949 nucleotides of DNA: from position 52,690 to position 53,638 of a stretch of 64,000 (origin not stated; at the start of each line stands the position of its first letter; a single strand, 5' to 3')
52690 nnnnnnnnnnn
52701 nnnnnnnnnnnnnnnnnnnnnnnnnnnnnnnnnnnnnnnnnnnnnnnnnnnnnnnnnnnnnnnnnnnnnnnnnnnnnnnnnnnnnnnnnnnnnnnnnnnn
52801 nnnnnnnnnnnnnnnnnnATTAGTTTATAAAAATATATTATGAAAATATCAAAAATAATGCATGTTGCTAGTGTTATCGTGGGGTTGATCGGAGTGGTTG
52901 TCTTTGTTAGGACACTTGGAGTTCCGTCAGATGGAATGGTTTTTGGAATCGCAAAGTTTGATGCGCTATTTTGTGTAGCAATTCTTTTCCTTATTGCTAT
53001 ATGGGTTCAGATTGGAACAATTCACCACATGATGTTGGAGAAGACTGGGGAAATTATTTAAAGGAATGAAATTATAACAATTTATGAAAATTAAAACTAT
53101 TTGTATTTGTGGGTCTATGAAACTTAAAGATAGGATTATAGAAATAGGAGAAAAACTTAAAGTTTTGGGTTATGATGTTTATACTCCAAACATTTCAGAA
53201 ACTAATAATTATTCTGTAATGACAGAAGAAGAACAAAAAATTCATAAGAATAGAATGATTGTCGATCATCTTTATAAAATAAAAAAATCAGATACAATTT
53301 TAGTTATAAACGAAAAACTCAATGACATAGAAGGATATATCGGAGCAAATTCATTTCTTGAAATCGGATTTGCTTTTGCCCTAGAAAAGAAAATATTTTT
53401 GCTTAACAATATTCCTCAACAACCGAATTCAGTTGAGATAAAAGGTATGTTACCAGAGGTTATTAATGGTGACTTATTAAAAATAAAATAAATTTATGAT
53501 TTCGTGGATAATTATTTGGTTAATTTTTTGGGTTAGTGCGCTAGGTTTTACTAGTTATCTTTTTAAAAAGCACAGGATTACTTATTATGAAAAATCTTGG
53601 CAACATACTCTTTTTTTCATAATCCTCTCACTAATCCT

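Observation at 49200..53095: Three tandem 73-aa two-TM paralogues seeded after successive copper genes, each junction marked by a 20-bp repeat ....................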

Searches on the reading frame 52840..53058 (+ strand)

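Call 6: search_protein_families(library=pfam, proteins=[window:52840-53058:+], max_evalue=0.1)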
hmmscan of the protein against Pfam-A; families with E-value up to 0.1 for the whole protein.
window:52840-53058:+ (73 aa): 0 families

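Call 7: search_protein_families(library=ncbifam, proteins=[window:52840-53058:+], max_evalue=0.1)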
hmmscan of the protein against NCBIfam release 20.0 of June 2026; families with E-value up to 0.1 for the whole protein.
window:52840-53058:+ (73 aa): 1 family
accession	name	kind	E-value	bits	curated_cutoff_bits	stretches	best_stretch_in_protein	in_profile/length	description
NF006910.0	PRK09400.1-6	equivalog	0.061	13.5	96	1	2-30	27-55/57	preprotein translocase subunit SecE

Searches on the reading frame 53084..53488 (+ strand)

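Call 6: search_protein_families(library=pfam, proteins=[window:53084-53488:+], max_evalue=0.1)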
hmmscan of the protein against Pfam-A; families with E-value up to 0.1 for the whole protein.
window:53084-53488:+ (135 aa): 3 families
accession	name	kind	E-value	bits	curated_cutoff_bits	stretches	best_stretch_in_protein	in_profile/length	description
PF05014.21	Nuc_deoxyrib_tr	-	0.00035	21.1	28.8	1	20-113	19-102/117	Nucleoside 2-deoxyribosyltransferase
PF15891.11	Nuc_deoxyri_tr2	-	0.04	14.7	30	1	23-107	24-101/105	Nucleoside 2-deoxyribosyltransferase like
PF09370.16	PEP_hydrolase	-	0.088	12.4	33.8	1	44-102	201-259/267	Phosphoenolpyruvate hydrolase-like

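Call 7: search_protein_families(library=ncbifam, proteins=[window:53084-53488:+], max_evalue=0.1)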
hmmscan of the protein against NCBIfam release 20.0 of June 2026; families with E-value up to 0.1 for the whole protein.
window:53084-53488:+ (135 aa): 1 family
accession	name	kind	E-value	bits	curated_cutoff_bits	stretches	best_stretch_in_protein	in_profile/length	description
TIGR00341.1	TIGR00341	hypoth_equivalog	0.066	12.5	94.75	1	5-71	44-110/325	TIGR00341 family protein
